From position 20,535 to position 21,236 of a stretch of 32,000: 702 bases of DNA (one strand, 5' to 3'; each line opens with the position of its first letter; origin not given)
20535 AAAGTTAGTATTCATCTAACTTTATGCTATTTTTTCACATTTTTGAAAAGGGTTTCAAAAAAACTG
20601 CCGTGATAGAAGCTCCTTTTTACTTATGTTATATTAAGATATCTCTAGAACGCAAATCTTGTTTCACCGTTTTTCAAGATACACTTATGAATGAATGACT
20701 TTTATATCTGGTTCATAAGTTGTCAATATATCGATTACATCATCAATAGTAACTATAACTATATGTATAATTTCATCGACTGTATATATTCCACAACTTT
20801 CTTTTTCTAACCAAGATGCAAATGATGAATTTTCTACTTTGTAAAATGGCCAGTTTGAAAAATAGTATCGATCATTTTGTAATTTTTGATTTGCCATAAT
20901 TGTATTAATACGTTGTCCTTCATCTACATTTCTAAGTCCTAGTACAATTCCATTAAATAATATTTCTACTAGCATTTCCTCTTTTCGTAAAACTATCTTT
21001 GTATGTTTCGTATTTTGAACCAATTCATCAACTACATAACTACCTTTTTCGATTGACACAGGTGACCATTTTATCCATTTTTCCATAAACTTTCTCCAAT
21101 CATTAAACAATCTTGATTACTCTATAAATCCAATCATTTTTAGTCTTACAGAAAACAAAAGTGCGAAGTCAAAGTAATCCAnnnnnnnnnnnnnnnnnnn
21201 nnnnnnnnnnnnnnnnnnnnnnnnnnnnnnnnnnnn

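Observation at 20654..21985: Two-gene islet of unknown function bracketed by a 25-bp direct repeat that duplicates the 3' end of the neighbouring gene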

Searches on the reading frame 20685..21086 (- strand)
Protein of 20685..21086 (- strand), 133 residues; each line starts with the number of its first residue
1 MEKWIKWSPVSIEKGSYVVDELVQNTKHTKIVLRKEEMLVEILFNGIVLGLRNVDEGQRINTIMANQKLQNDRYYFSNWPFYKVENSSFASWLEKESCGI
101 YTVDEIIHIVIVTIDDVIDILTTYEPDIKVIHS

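Call 4: search_protein_families(library=pfam, proteins=[window:20685-21086:-], max_evalue=0.1)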
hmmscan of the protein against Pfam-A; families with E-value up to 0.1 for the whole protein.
window:20685-21086:- (133 aa): 1 family
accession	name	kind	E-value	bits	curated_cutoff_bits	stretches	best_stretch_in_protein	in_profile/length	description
PF22107.2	Pch2_N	-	0.08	14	27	0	29-71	41-83/91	Pch2 N-terminal domain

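Call 5: search_protein_families(library=padloc, proteins=[window:20685-21086:-], max_evalue=1)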
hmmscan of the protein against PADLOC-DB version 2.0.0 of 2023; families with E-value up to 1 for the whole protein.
window:20685-21086:- (133 aa): 0 families

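Call 6: search_protein_families(library=phrogs, proteins=[window:20685-21086:-], max_evalue=1)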
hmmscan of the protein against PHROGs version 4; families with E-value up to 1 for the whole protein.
window:20685-21086:- (133 aa): 1 family
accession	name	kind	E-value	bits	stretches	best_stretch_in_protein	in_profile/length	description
phrog_24038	-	unknown function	0.17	12.7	1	47-78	91-122/152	-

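Call 7: search_protein_families(library=ncbifam, proteins=[window:20685-21086:-], max_evalue=1)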
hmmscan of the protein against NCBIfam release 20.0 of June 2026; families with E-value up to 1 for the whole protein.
window:20685-21086:- (133 aa): 0 families

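Call 9: find_homologous_proteins(query=window:20685-21086:-, max_evalue=0.001)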
Query window:20685-21086:- (133 aa): 2 proteins with E <= 0.001 among 8 candidates.
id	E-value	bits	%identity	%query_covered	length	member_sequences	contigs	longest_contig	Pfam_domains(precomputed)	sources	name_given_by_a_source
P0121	2.3e-81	288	99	100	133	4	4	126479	-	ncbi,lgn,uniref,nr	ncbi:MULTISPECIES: hypothetical protein [unclassified Breznakia]|uniref:hypothetical protein n=1 Tax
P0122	2.6e-16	78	89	35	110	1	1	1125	PF00078.33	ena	-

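Call 12: find_encoding_contigs(protein=P0122, flank=5000, max_places=4)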
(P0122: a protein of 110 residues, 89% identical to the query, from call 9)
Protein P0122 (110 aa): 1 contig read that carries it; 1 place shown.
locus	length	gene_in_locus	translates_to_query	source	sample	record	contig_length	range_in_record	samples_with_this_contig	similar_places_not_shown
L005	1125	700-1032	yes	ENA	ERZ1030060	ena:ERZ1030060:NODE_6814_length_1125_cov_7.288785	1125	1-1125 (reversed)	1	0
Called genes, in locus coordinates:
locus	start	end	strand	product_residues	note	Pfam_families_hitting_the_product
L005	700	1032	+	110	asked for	PF00078:RVT_1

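Call 35: search_solved_structures(query=window:20685-21086:-, max_evalue=10)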
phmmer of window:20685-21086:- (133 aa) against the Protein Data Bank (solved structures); distinct sequences matched with E-value up to 10: 0.

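Call 43: search_protein_representatives(protein=window:20685-21086:-)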
Query: 133 residues. Proteins with E-value up to 0.001 (for the whole library): 621; up to 1e-10: 124; up to 1e-30: 2. The best 150 are listed.
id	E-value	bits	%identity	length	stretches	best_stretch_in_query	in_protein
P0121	7.5e-82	288.3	99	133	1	1-133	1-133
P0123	5.4e-31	123.8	47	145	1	2-129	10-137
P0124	3.1e-30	121.4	23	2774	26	45-96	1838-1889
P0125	1.6e-28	115.9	46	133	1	1-130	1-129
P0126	1.5e-25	106.2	41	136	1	1-129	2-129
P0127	4.4e-25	104.7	43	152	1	2-128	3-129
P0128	8.9e-23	97.2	29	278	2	2-129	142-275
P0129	3.8e-22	95.2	39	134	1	1-132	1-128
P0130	1.6e-21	93.2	40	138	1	2-132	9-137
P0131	3.6e-21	92.0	35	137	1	2-131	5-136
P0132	4.7e-21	91.7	37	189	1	2-130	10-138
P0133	3.8e-20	88.7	41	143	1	2-129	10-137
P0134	7.3e-20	87.8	38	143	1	2-130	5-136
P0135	1.1e-19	87.3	37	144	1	1-128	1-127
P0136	1.2e-19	87.1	42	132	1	2-128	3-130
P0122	8.1e-17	78.0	87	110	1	87-133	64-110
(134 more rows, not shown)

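Call 46: search_protein_families(library=pfam, alignment_id=A2, max_evalue=0.01)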
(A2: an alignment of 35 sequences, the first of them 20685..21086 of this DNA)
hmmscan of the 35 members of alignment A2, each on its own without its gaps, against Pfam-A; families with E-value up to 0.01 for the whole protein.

A. member 1, window:20685-21086:- (133 aa): 0 families

B. families by the number of members that match (of 35 scanned): 4 families
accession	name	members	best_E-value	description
PF13619.11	KTSC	1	0.00066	KTSC domain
PF02973.23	Sialidase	1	0.0041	Sialidase, N-terminal domain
PF15418.12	DUF4625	1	0.0094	Domain of unknown function (DUF4625)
PF24892.1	UTP6_C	1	0.0098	U3 small nucleolar RNA-associated protein 6 C-terminal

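Call 47: find_homologous_proteins(query=A2, max_evalue=0.00001)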
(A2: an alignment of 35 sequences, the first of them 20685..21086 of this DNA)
Query A2 (35 sequences) (133 aa, profile of the alignment): 14 proteins with E <= 0.00001 among 779 candidates.
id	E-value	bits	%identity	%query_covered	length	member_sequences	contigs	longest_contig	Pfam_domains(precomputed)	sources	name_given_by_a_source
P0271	1.1e-45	173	32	98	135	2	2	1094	-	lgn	-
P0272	2.5e-45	171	32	98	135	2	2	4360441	-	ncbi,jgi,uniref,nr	ncbi:hypothetical protein HXA34_11810 [Salipaludibacillus agaradhaerens]|jgi:hypothetical protein|un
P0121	1.1e-44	169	99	100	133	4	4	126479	-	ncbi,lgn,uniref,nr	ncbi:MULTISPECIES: hypothetical protein [unclassified Breznakia]|uniref:hypothetical protein n=1 Tax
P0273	1.2e-43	166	28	98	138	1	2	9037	-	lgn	-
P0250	3.1e-39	152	24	98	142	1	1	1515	-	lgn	-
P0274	3.5e-36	142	29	98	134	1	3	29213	-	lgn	-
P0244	6.7e-36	141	26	98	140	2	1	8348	-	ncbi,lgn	-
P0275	1.6e-34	137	26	98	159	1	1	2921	-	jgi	jgi:hypothetical protein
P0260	1.2e-33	134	30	98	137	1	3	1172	-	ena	-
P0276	1.4e-31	127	29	94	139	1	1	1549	-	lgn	-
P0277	1.6e-29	120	29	98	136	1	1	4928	-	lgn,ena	-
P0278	9.6e-29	118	25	98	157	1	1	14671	-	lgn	-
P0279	1.0e-26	111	24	95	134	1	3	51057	-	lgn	-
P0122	3.9e-9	54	89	35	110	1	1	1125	PF00078.33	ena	-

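Call 49: find_encoding_contigs(protein=P0272, flank=8000, max_places=2)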
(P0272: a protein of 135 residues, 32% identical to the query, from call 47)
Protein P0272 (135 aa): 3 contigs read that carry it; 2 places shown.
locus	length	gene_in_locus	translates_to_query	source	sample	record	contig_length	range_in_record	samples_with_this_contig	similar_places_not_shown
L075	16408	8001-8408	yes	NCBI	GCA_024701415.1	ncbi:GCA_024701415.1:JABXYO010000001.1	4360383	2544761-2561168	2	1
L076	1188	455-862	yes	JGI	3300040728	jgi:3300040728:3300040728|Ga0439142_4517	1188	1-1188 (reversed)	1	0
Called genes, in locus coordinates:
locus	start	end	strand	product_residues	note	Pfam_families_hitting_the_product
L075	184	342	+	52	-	PF18616:CdiI_3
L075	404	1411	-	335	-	PF04055:Radical_SAM, PF06968:BATS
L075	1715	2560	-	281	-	-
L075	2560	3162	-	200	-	PF00440:TetR_N (weak)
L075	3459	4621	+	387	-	PF01527:HTH_Tnp_1 (faint), PF13384:HTH_23 (faint), PF13518:HTH_28 (weak), PF13276:HTH_21, PF00665:rve, PF13683:rve_3, PF13333:rve_2 (weak)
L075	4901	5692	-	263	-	-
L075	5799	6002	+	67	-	-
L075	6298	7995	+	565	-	PF04740:LXG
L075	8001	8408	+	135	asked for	-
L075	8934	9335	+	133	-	PF18616:CdiI_3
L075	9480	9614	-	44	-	PF01471:PG_binding_1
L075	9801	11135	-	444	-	PF03951:Gln-synt_N, PF00120:Gln-synt_C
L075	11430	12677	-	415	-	PF06838:Met_gamma_lyase, PF01053:Cys_Met_Meta_PP (weak)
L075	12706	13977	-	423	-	PF13167:GTP-bdg_N, PF16360:GTP-bdg_M, PF00025:Arf, PF01926:MMR_HSR1, PF16897:MMR_HSR1_Xtn (weak)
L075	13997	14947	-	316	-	PF07728:AAA_5 (weak), PF13401:AAA_22 (faint), PF00004:AAA, PF17866:AAA_lid_6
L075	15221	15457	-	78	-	PF17209:Hfq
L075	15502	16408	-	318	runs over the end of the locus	PF01745:IPT (weak), PF01715:IPPT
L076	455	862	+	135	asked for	-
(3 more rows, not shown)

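Call 50: find_encoding_contigs(protein=P0279, flank=8000, max_places=2)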
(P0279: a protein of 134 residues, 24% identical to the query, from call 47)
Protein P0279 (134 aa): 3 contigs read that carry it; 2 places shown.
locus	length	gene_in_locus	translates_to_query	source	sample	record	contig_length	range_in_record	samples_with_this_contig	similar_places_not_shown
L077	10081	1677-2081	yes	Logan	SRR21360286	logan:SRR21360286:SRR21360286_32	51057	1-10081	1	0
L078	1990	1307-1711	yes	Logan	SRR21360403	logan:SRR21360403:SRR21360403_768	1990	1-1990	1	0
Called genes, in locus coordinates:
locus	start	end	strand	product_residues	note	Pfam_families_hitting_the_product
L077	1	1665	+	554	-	?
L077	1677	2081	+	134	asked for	-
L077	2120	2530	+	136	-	-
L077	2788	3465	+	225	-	-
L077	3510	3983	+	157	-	-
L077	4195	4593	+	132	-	-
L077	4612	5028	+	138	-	-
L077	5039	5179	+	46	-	-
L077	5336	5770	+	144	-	-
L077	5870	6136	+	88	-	-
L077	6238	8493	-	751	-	PF01751:Toprim, PF01131:Topoisom_bac, PF01396:Zn_ribbon_Top1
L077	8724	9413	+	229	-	-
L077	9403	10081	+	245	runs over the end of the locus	PF01553:Acyltransferase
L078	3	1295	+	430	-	?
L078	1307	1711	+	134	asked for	-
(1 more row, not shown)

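Call 51: find_encoding_contigs(protein=P0274, flank=8000, max_places=2)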
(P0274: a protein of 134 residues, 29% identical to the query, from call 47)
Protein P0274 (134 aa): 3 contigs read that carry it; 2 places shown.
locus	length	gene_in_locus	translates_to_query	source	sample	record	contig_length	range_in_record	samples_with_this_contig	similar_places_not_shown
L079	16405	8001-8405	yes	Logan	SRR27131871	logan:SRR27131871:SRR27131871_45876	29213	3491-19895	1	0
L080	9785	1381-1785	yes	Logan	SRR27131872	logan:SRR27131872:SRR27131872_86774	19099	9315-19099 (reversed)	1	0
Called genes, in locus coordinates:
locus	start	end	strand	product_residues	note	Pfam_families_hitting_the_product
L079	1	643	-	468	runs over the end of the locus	PF00479:G6PD_N, PF02781:G6PD_C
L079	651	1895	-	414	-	PF00342:PGI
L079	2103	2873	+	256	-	-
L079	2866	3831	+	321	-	PF00326:Peptidase_S9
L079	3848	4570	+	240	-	-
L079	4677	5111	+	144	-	PF00085:Thioredoxin, PF00578:AhpC-TSA (weak), PF13098:Thioredoxin_2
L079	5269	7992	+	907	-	-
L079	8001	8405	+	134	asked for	-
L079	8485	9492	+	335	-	PF00004:AAA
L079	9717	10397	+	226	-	-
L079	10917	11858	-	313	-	-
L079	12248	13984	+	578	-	-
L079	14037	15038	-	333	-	PF00268:Ribonuc_red_sm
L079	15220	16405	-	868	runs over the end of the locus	PF03477:ATP-cone (weak), PF00317:Ribonuc_red_lgN, PF02867:Ribonuc_red_lgC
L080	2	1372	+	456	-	?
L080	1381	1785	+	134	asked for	-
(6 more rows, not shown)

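Call 52: search_protein_families(library=pfam, proteins=[L075:6298-7995:+, L077:1-1665:+, L079:5269-7992:+, L077:2120-2530:+, L077:2788-3465:+, L077:3510-3983:+, L077:4195-4593:+, L077:4612-5028:+, L077:5336-5770:+], max_evalue=0.05)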
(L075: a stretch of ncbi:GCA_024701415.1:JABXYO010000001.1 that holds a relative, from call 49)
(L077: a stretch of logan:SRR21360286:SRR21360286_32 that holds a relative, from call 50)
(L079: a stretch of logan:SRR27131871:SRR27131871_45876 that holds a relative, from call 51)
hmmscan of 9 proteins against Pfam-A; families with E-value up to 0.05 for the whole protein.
L075:6298-7995:+ (565 aa): 2 families
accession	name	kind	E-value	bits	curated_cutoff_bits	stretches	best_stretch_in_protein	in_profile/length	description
PF04740.18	LXG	-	5.4e-58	196.6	26.5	1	4-201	1-198/202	LXG domain of WXG superfamily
PF10897.14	DUF2713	-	0.037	14.2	27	0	175-224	141-189/235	Protein of unknown function (DUF2713)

L077:1-1665:+ (554 aa): 1 family
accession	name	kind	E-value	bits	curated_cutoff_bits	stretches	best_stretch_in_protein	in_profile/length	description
PF10972.13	CsiV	-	0.04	14.3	27.4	0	95-164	86-126/230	Peptidoglycan-binding protein, CsiV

L079:5269-7992:+ (907 aa): 1 family
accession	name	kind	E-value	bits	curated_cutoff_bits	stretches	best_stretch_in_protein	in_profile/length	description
PF25398.1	CUX1_N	-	0.044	14.2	27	0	110-182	17-88/116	CUX1-like, N-terminal tRNA-binding arm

L077:2120-2530:+ (136 aa): 0 families

L077:2788-3465:+ (225 aa): 1 family
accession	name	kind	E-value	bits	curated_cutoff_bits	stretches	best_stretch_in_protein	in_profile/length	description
PF21815.4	PAS_PdeA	-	0.013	16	21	0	145-182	22-59/106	PdeA-like PAS domain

L077:3510-3983:+ (157 aa): 1 family
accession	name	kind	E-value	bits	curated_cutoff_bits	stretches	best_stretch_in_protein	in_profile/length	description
PF07148.17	MalM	-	0.026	14.7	26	1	43-85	8-50/134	Maltose operon periplasmic protein precursor (MalM)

L077:4195-4593:+ (132 aa): 0 families

L077:4612-5028:+ (138 aa): 0 families

L077:5336-5770:+ (144 aa): 1 family
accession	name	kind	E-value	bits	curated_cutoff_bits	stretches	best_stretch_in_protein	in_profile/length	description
PF03592.21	Terminase_2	-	0.025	15.7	26.1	1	106-140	17-50/141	Terminase small subunit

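Call 73: predict_structure(alignment_id=A3)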
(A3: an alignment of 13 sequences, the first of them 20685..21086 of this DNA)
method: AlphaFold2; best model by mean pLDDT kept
length: 133 residues; sequences in the alignment: 13
mean_pLDDT: 82.9   pTM: 0.77
mean pLDDT of the five models: 82.9, 81.9, 81.2, 80.7, 79.2
residues with pLDDT >= 90: 64; 70-90: 46; 50-70: 14; < 50: 9
segments of 3 or more residues with pLDDT < 50: 66-74
pLDDT, mean of each block of 10 residues (from residue 1): 82 86 92 93 91 72 49 59 91 90 91 90 93 76
secondary structure, 60 per line:
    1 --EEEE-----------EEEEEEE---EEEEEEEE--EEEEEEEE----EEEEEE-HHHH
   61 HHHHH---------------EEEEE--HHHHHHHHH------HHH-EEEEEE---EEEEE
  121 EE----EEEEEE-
elements in order: E3-6 E18-24 E28-35 E38-45 E50-55 H57-65 E81-85 H88-96 E107-112 E116-122 E127-132

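Call 76: fold_search(model_id=the predicted structure, library=pdb)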
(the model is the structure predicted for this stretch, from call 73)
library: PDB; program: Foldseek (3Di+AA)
matches with E <= 10: 768; with E <= 0.001: 0
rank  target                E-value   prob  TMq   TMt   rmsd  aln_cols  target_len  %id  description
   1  8owu_D                1.2e-01  0.90  0.41  0.46   9.8       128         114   12  The crystal structure of the polymorphic toxin PT7(Bc) D37A mutant and its cognate immunity PIM7(Bc) complex (released 2024-06-19)
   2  1vr8                  1.5e-01  0.30  0.22  0.21  11.6       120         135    9  Crystal structure of GTP binding regulator (TM1622) from Thermotoga Maritima at 1.75 A resolution (released 2005-03-15)
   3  2avt_A                2.2e-01  0.13  0.19  0.08  16.0       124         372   14  Crystal structure of the beta subunit from DNA polymerase of Streptococcus pyogenes (released 2006-01-24)
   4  6pnr_A                2.4e-01  0.06  0.16  0.05  17.1       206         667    6  A GH31 family sulfoquinovosidase from E. rectale in complex with aza-sugar inhibitor IFGSQ (released 2020-07-08)
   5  7fy8_E                3.4e-01  0.15  0.20  0.21  14.0       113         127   16  Crystal Structure of human FABP1 in complex with 2-[[4-cyclopropyl-5-methyl-3-[3-(trifluoromethyl)-1,2,4-oxadiazol-5-y (released 2023-06-14)
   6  2opf_A                4.0e-01  0.51  0.31  0.18   7.8       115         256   10  Crystal structure of the DNA repair enzyme endonuclease-VIII (Nei) from E. coli (R252A) in complex with AP-site contai (released 2008-02-26)
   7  1k3x_A                4.5e-01  0.47  0.31  0.18   7.8       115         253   10  Crystal structure of a trapped reaction intermediate of the DNA repair enzyme Endonuclease VIII with Brominated-DNA (released 2002-10-04)
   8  4gkl_B                4.5e-01  0.25  0.24  0.09  13.5       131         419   12  Crystal structure of a noncanonic maltogenic alpha-amylase AmyB from Thermotoga neapolitana (released 2013-02-27)
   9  3f8a                  4.5e-01  0.14  0.24  0.23  14.5       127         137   11  Crystal Structure of the R132K:R111L:L121E:R59W Mutant of Cellular Retinoic Acid-Binding Protein Type II Complexed with  (released 2009-11-10)
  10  2oq4_B                5.0e-01  0.47  0.32  0.19   6.4       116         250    8  Crystal structure of the DNA repair enzyme endonuclease-VIII (Nei) from E. coli (E2Q) in complex with AP-site containi (released 2008-02-26)
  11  2avt_B                5.0e-01  0.08  0.17  0.08  15.7       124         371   15  Crystal structure of the beta subunit from DNA polymerase of Streptococcus pyogenes (released 2006-01-24)
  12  1k3w_A                5.3e-01  0.41  0.31  0.18   7.8       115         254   10  Crystal structure of a trapped reaction intermediate of the DNA Repair Enzyme Endonuclease VIII with DNA (released 2002-10-04)
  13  1uxe_A                5.3e-01  0.02  0.14  0.12  18.8       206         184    8  ADENOVIRUS AD37 FIBRE HEAD (released 2004-07-02)
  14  9hcj_D0               5.6e-01  0.13  0.21  0.04  13.7       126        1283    4  D. discoideum nuclear pore complex (released 2024-12-25)
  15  3f9d_A                5.6e-01  0.06  0.16  0.16  14.4       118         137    7  Crystal structure of the R132K:R111L:T54E mutant of cellular retinoic acid-binding protein II complexed with C15-aldeh (released 2009-10-27)
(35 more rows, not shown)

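Call 78: search_solved_structures(query=A2, max_evalue=10, show_alignments=2)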
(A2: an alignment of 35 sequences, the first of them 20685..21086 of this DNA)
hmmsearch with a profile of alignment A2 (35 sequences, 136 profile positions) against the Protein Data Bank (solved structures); distinct sequences matched with E-value up to 10: 0.

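Call 90: search_dna_similar(query=window:20685-21086:-, collection=plasmids, mode=protein, max_rows=10)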
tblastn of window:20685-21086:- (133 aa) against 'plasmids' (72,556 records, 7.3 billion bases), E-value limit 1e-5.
No match.

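Call 101: search_protein_families(library=ncbifam, proteins=[L075:6298-7995:+, L079:5269-7992:+, L075:8001-8408:+], max_evalue=0.01)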
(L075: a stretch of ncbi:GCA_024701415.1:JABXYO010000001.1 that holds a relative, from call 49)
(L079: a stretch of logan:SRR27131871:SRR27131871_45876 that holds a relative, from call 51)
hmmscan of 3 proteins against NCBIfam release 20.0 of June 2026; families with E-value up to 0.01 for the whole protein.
L075:6298-7995:+ (565 aa): 0 families

L079:5269-7992:+ (907 aa): 0 families

L075:8001-8408:+ (135 aa): 0 families
